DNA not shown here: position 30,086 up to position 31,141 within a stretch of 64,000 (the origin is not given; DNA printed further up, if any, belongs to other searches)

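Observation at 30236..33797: Gabija-like pair (OLD-family GajA + compact UvrD-like GajB) directly preceded by a Cas4/RecB-like Fe-S nuclease: a possible undescribed three-gene variant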

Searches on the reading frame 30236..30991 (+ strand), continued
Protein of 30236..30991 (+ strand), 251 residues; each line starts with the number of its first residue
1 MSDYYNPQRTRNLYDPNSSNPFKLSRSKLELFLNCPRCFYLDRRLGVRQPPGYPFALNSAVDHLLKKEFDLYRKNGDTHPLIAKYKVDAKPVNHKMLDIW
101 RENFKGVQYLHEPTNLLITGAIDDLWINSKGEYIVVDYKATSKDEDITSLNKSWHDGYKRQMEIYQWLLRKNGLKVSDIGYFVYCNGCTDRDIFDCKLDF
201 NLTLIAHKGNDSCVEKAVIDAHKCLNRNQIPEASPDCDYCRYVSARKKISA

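Call 12: find_related_loci(query=window:30236-30991:+, collection=genome_contigs, flank=10000)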
Query window:30236-30991:+ (251 aa) in genome_contigs; peptide patterns used: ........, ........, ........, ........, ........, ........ (x = any residue, [..] = any of these).
394 stretches matched a pattern; 329 encode a relative of the query (tblastn E <= 1e-3); the best 80 are kept; 80 distinct loci.
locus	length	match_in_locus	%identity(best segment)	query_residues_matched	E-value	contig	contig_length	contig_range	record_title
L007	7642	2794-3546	95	1-251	2e-163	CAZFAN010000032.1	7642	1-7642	MAG TPA_asm: uncultured Candidatus Saccharibacteria bacterium isolate binchicken_co212_61 genome assembly, contig: NODE_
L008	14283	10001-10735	80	1-245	1e-138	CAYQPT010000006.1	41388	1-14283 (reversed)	MAG TPA_asm: uncultured Candidatus Saccharibacteria bacterium isolate SRP192927_co1_1036 genome assembly, contig: NODE_1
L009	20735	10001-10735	71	1-245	7e-122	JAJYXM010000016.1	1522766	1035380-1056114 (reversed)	MAG: bacterium isolate FK3.bin42 NODE_1_length_1522766_cov_4.043218, whole genome shotgun sequence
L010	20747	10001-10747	69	1-248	4e-118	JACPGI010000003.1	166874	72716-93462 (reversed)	MAG: candidate division WWE3 bacterium isolate NC_groundwater_383_Ag_B-0.1um_36_13 GD18-4_B1_scaffold_430481, whole geno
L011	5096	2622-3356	67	1-245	9e-118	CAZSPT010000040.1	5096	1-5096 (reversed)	MAG TPA_asm: uncultured Gammaproteobacteria bacterium isolate SRP141376_co1_367 genome assembly, contig: NODE_26300_leng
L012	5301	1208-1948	68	1-247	5e-117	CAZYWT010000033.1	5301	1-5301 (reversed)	MAG TPA_asm: uncultured Candidatus Saccharibacteria bacterium isolate SRP141376_co2_245 genome assembly, contig: NODE_25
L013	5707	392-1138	65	1-249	1e-116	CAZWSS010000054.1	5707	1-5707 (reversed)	MAG TPA_asm: uncultured Gammaproteobacteria bacterium isolate SRP062349_co5_141 genome assembly, contig: NODE_9636_lengt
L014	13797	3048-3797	69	1-249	4e-116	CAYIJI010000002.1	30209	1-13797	MAG TPA_asm: uncultured Candidatus Saccharibacteria bacterium isolate ERP119705_co23_573 genome assembly, contig: NODE_1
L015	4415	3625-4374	69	1-250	1e-116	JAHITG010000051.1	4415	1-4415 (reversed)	MAG: Spirochaetes bacterium isolate MM_PC_MetaG.mb.203 MM_PC_MetaG.mb.203_k141_204610, whole genome shotgun sequence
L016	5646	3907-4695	64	1-245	9e-115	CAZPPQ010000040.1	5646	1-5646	MAG TPA_asm: uncultured Gammaproteobacteria bacterium isolate SRP062349_co5_334 genome assembly, contig: NODE_9874_lengt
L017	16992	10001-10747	66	1-248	6e-114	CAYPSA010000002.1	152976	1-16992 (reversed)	MAG TPA_asm: uncultured Gammaproteobacteria bacterium isolate binchicken_co105_227 genome assembly, contig: NODE_107_len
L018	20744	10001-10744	69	1-250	4e-114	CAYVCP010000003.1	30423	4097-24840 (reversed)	MAG TPA_asm: uncultured Candidatus Saccharibacteria bacterium isolate SRP178699_co2_503 genome assembly, contig: NODE_74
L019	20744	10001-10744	64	1-248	1e-113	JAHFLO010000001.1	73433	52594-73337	MAG: Candidatus Harrisonbacteria bacterium isolate nzgw435 NODE_108_length_73434_cov_10.264005, whole genome shotgun seq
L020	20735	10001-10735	65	1-245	8e-114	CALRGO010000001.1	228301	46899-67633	MAG: Parcubacteria group bacterium isolate AH-24oct19-277 genome assembly, contig: AH-24oct19-C17, whole genome shotgun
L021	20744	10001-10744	64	1-248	1e-113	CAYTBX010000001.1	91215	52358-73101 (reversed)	MAG TPA_asm: uncultured Candidatus Saccharibacteria bacterium isolate ERP113451_co1_2 genome assembly, contig: NODE_143_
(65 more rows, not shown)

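Call 30: search_solved_structures(query=window:30236-30991:+, max_evalue=1, show_alignments=2)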
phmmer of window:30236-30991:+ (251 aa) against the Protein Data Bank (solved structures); distinct sequences matched with E-value up to 1: 2.
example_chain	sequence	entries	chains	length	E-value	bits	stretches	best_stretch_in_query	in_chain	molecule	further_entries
5yj6_A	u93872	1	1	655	0.72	12.3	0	151-173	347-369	Dockerin type I repeat-containing protein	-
1l1y_A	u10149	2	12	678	0.95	11.9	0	151-172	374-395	cellobiohydrolase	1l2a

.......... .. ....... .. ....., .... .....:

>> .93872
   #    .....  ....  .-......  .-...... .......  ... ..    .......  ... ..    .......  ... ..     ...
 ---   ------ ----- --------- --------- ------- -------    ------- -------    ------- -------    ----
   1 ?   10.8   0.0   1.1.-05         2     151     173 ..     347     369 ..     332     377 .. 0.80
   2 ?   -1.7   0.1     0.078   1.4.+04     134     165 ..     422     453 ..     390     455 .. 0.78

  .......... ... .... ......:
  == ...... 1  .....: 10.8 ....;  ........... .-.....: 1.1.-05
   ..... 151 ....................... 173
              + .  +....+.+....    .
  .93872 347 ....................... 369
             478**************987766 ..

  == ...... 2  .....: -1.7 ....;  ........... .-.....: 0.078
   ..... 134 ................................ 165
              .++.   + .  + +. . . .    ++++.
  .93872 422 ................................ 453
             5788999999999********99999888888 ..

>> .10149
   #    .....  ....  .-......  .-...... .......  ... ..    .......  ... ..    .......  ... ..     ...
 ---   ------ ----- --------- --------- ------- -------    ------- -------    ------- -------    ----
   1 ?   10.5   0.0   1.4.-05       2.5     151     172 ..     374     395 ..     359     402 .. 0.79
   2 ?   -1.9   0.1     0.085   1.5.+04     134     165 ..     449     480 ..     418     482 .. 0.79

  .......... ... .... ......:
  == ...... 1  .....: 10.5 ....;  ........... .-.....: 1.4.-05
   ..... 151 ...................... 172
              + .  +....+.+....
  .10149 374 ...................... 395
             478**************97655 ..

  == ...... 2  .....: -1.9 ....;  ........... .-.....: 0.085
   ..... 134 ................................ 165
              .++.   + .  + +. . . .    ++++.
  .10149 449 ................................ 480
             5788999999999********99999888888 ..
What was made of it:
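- Tried and rejected: Single-sequence search of the nuclease against PDB sequences gave only chance hits with E>0.7 (call 30).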

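Call 36: search_protein_families(library=pfam, alignment_id=A4, max_evalue=0.00001)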
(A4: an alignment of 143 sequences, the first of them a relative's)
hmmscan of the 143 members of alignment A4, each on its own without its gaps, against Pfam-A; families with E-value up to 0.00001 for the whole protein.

A. member 1, L007:1912-2679:- (255 aa): 1 family
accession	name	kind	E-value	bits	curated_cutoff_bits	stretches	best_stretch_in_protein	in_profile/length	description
PF01555.25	N6_N4_Mtase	-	1.6e-40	139.9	26.7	1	28-237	1-219/221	DNA methylase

B. families by the number of members that match (of 143 scanned): 126 families (the first 25 are shown)
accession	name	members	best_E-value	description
PF02618.21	YceG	3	1.4e-77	YceG-like family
PF00175.26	NAD_binding_1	3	3.9e-18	Oxidoreductase NAD-binding domain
PF23951.1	DUF7282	3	1.9e-16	Domain of unknown function (DUF7282)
PF01411.24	tRNA-synt_2c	2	2.2e-145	tRNA synthetases class II (A)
PF01135.25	PCMT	2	4.6e-49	Protein-L-isoaspartate(D-aspartate) O-methyltransferase (PCMT)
PF00437.27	T2SSE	2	1e-45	Type II/IV secretion system protein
PF03167.25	UDG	2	1.4e-31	Uracil DNA glycosylase superfamily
PF14681.12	UPRTase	2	4e-30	Uracil phosphoribosyltransferase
PF13365.12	Trypsin_2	2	4e-23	Trypsin-like peptidase domain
PF10108.15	DNA_pol_B_exo2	2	2e-22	Predicted 3'-5' exonuclease related to the exonuclease domain of PolB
PF07973.19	tRNA_SAD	2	1.7e-16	Threonyl and Alanyl tRNA synthetase second additional domain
PF01186.22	Lysyl_oxidase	2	5.3e-16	Lysyl oxidase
PF13482.12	RNase_H_2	2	1.2e-13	RNase_H superfamily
PF12705.13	PDDEXK_1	2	1.9e-13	PD-(D/E)XK nuclease superfamily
PF00293.34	NUDIX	2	2.1e-13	NUDIX domain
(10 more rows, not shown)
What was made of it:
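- Most neighbours are housekeeping genes such as YceG, alanyl-tRNA synthetase, UDG and UPRTase (call 36).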

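Call 37: search_protein_families(library=padloc, alignment_id=A4, max_evalue=1e-10)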
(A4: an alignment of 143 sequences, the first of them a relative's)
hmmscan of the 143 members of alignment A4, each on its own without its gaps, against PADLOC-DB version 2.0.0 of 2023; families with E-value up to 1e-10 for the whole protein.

A. member 1, L007:1912-2679:- (255 aa): 33 families (the best 25 are shown)
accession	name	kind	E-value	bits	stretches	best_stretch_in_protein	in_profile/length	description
PDLC03371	MTase_II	-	2.8e-56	189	1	7-244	9-255/260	Type II methyltransferase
PDLC03216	MTase_II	-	1.2e-39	134.3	1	10-250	13-264/364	Type II methyltransferase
PDLC03738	oMTase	-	5.4e-35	118.8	1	11-246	23-270/376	orphan methyltransferase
PDLC03279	MTase_II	-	2.6e-34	116.5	1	24-241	375-584/587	Type II methyltransferase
PDLC03299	MTase_II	-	3.5e-34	116.6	2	153-242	169-258/296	Type II methyltransferase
PDLC03228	MTase_II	-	8.8e-29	98.9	1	10-246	3-210/227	Type II methyltransferase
PDLC03387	MTase_II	-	9.2e-27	91.9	1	96-243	122-277/289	Type II methyltransferase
PDLC03339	MTase_II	-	5.3e-26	89.3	1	156-248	186-278/399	Type II methyltransferase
PDLC03353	MTase_II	-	2.9e-25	87.3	1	9-242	10-251/260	Type II methyltransferase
PDLC03308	MTase_II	-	7.6e-25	85.7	1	13-250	174-404/419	Type II methyltransferase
PDLC03320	MTase_II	-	7.2e-23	79.2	1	159-247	192-280/289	Type II methyltransferase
PDLC03350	MTase_II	-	1.7e-21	75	1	172-253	227-307/312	Type II methyltransferase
PDLC03265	MTase_II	-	3e-21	74.2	1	177-245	264-332/333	Type II methyltransferase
PDLC03251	MTase_II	-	5.1e-21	73.2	1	169-243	193-268/282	Type II methyltransferase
PDLC03229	MTase_II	-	5.2e-21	72.9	1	11-244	179-403/436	Type II methyltransferase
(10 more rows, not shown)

B. families by the number of members that match (of 143 scanned): 151 families (the first 25 are shown)
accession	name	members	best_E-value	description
PDLC04134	mad2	3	7.4e-22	mads_2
PDLC04135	mad3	2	3e-101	mads_3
PDLC04899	PDC-S07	2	7.3e-13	-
PDLC03040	REase_I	1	5.9e-201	Type I restriction enzyme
PDLC04895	PDC-S06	1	1.9e-200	-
PDLC04920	PDC-S13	1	9.3e-117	-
PDLC04965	PDC-S23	1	9.3e-103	-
PDLC04963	PDC-S23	1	3.9e-92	-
PDLC04964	PDC-S23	1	2.7e-91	-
PDLC03418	REase_II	1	3.6e-82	Type II restriction enzyme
PDLC00399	SduA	1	1.8e-61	DUF4263 domain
PDLC04848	PDC-S05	1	3.9e-59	-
PDLC03371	MTase_II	1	2.8e-56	Type II methyltransferase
PDLC04854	PDC-S05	1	8e-55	-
PDLC00384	SduA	1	8.1e-51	DUF4263 domain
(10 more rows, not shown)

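Call 45: list_cluster_members(proteins=[window:30236-30991:+, window:32649-33797:+, window:31010-32677:+])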
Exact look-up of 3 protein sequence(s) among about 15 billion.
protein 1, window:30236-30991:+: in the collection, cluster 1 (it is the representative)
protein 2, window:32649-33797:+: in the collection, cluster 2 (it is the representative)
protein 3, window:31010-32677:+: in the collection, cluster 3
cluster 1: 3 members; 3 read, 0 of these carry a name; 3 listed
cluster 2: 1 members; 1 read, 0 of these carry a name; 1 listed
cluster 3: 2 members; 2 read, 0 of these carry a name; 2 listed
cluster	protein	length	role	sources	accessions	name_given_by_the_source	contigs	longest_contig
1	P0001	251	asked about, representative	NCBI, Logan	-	-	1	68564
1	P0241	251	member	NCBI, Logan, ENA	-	-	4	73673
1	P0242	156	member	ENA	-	-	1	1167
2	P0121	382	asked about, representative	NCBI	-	-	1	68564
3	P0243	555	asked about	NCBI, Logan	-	-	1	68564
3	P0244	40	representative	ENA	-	-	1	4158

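Call 46: find_encoding_contigs(protein=P0241, flank=8000, max_places=4)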
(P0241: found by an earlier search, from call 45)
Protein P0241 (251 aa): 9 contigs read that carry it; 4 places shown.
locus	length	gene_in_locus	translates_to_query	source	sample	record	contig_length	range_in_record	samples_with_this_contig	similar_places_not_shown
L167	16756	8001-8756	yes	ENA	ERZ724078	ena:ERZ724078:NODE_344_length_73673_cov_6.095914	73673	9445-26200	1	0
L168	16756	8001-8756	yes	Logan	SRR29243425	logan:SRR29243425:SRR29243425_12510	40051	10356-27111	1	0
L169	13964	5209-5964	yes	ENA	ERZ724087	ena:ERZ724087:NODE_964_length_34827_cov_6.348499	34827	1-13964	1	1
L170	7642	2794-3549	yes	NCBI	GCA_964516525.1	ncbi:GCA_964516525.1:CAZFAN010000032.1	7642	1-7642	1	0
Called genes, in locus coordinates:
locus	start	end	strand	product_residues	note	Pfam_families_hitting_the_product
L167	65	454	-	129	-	-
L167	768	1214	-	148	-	-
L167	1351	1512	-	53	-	-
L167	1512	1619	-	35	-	-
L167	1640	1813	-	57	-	-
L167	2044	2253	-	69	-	PF13560:HTH_31, PF12844:HTH_19, PF01381:HTH_3, PF13413:HTH_25 (weak)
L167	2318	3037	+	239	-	PF13091:PLDc_2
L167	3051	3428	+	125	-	-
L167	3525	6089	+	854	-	PF18741:MTES_1575 (faint), PF00270:DEAD (weak), PF04851:ResIII, PF18766:SWI2_SNF2, PF00271:Helicase_C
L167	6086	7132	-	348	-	PF00145:DNA_methylase, PF09445:Methyltransf_15 (weak)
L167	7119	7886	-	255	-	PF01555:N6_N4_Mtase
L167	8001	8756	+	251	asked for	PF12705:PDDEXK_1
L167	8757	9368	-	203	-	PF01726:LexA_DNA_bind, PF13412:HTH_24 (faint), PF00717:Peptidase_S24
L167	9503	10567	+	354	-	PF00753:Lactamase_B (faint)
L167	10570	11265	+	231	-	-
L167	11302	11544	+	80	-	PF09954:DUF2188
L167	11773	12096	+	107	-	PF12599:DUF3768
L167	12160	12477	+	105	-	PF12599:DUF3768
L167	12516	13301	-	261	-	-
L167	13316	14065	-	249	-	PF13814:Replic_Relax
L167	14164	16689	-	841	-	PF26449:DUF8128, PF01935:DUF87, PF10412:TrwB_AAD_bind (faint), PF12696:TraG-D_C (faint)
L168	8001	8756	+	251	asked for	PF12705:PDDEXK_1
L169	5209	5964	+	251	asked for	PF12705:PDDEXK_1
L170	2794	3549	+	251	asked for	PF12705:PDDEXK_1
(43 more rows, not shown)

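Call 47: find_encoding_contigs(protein=P0002, flank=8000, max_places=3)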
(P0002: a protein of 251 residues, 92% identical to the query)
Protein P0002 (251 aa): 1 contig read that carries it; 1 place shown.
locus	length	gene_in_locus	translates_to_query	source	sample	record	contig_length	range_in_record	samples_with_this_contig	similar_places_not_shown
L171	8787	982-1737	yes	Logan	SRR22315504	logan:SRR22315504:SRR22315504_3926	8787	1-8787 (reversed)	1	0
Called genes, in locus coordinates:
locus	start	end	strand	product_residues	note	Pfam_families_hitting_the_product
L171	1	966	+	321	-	?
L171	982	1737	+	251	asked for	PF12705:PDDEXK_1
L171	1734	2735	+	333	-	PF13289:SIR2_2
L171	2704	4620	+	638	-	PF01935:DUF87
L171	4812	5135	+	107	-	PF12599:DUF3768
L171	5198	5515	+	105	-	PF12599:DUF3768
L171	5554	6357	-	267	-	-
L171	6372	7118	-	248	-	PF13814:Replic_Relax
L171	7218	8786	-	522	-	?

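Call 50: predict_structure(alignment_id=A5)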
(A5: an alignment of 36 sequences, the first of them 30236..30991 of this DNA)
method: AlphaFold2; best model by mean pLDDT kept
length: 251 residues; sequences in the alignment: 36
mean_pLDDT: 89.0   pTM: 0.86
mean pLDDT of the five models: 89.0, 88.7, 88.3, 87.2, 87.0
residues with pLDDT >= 90: 184; 70-90: 46; 50-70: 9; < 50: 12
segments of 3 or more residues with pLDDT < 50: 1-9, 53-55
pLDDT, mean of each block of 10 residues (from residue 1): 39 88 93 94 86 61 93 94 97 94 90 97 97 96 84 91 98 98 86 77 96 98 96 91 91 77
secondary structure, 60 per line:
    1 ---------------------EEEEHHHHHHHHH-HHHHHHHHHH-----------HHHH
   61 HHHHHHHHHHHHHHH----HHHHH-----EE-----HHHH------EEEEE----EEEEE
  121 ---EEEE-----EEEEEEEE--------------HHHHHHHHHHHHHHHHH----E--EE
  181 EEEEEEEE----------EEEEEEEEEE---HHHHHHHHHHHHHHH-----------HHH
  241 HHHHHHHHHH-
elements in order: E22-25 H26-34 H36-45 H57-75 H80-84 H97-100 E107-111 E116-120 E124-127 E133-140 H155-171 E179-188 E199-208 H212-226 H238-250

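Call 53: fold_search(model_id=the predicted structure, library=pdb)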
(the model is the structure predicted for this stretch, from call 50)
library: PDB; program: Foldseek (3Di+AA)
matches with E <= 10: 381; with E <= 0.001: 13
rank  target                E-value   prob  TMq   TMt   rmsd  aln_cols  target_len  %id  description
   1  6ppu_A                4.3e-05  1.00  0.46  0.22  13.0       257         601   19  Cryo-EM structure of AdnAB-AMPPNP-DNA complex (released 2019-11-20)
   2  7sjr_A                9.5e-05  1.00  0.51  0.16  10.7       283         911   16  Cryo-EM structure of AdnA-AdnB(W325A) in complex with DNA and AMPPNP (released 2021-12-22)
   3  9kqh_A                1.0e-04  1.00  0.40  0.16   6.4       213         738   12  Crystal structure of Finegoldia magna DinG in complex with ssDNA and ADPNP (released 2025-12-03)
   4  9np6_A                1.1e-04  1.00  0.47  0.16  12.6       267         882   20  Cryo-EM structure of AdnA(D934A)-AdnB(D1014A) in complex with AMPPNP and blunt end DNA (released 2025-03-19)
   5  4r5q                  1.5e-04  1.00  0.40  0.46   7.1       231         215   18  Crystal structure and nuclease activity of the CRISPR-associated Cas4 protein Pcal_0546 from Pyrobaculum calidifontis co (released 2014-09-17)
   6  8d3l_J                1.6e-04  1.00  0.41  0.46   9.1       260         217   15  Type I-C Cas4-Cas1-Cas2 complex bound to a PAM/PAM prespacer (released 2022-11-02)
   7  6ppr_A                2.5e-04  1.00  0.43  0.16   9.9       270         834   13  Cryo-EM structure of AdnA(D934A)-AdnB(D1014A) in complex with AMPPNP and DNA (released 2019-11-20)
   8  8d3l_I                3.5e-04  1.00  0.41  0.46   8.3       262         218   15  Type I-C Cas4-Cas1-Cas2 complex bound to a PAM/PAM prespacer (released 2022-11-02)
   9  5zyt_C                4.7e-04  1.00  0.35  0.39   6.2       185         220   13  Crystal structure of human MGME1 with 3' overhang double strand DNA3 (released 2018-09-19)
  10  8xa9_B                5.0e-04  1.00  0.36  0.41   7.8       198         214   12  Human MGME1 in complex with 5'-overhang DNA (released 2024-03-20)
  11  6m9k_B                5.3e-04  0.99  0.36  0.39   9.7       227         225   13  Crystal structure of lambda exonuclease in complex with the Red beta C-terminal domain (released 2019-01-02)
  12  4ic1_D                5.7e-04  1.00  0.39  0.46   9.1       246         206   17  Crystal structure of SSO0001 (released 2013-01-16)
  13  3sm4_A                6.4e-04  1.00  0.36  0.40  10.2       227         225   10  Crystal Structure of the K131A Mutant of Lambda Exonuclease in Complex with a 5'-Phosphorylated 14-mer/12-mer Duplex a (released 2011-07-20)
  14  4cei_B                1.0e-03  0.98  0.38  0.11  13.9       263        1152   14  Crystal structure of ADPNP-bound AddAB with a forked DNA substrate (released 2014-03-12)
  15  7lwa_A                1.1e-03  1.00  0.43  0.42  10.3       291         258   13  Human Exonuclease 5 crystal structure (T88E) in complex with ssDNA and Mg (released 2021-07-14)
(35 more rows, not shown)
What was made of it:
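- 30236..30991 (+): Stand-alone Cas4/RecB-like PD-(D/E)XK nuclease, 251 aa, with six conserved Cys. It is a conserved gene of a large, mainly Patescibacteria family and is not part of Gabija. AF2 model with pLDDT 89, whose best fold matches are AdnAB, Cas4, MGME1, lambda exonuclease and Exo5 (calls 50, 53).
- On PD-(D/E)XK nuclease superfamily, RecB/Cas4-like branch (PF12705): Fold matches to AdnAB, Cas4, Exo5, lambda exonuclease and AddB (call 53).
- Nuclease fold: pLDDT 89, with best matches to AdnAB nuclease domains, Cas4, MGME1, lambda exonuclease, Exo5 and AddB (calls 50, 53). The fold is of the RecB/AddB/AdnAB/Cas4 type (call 53).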
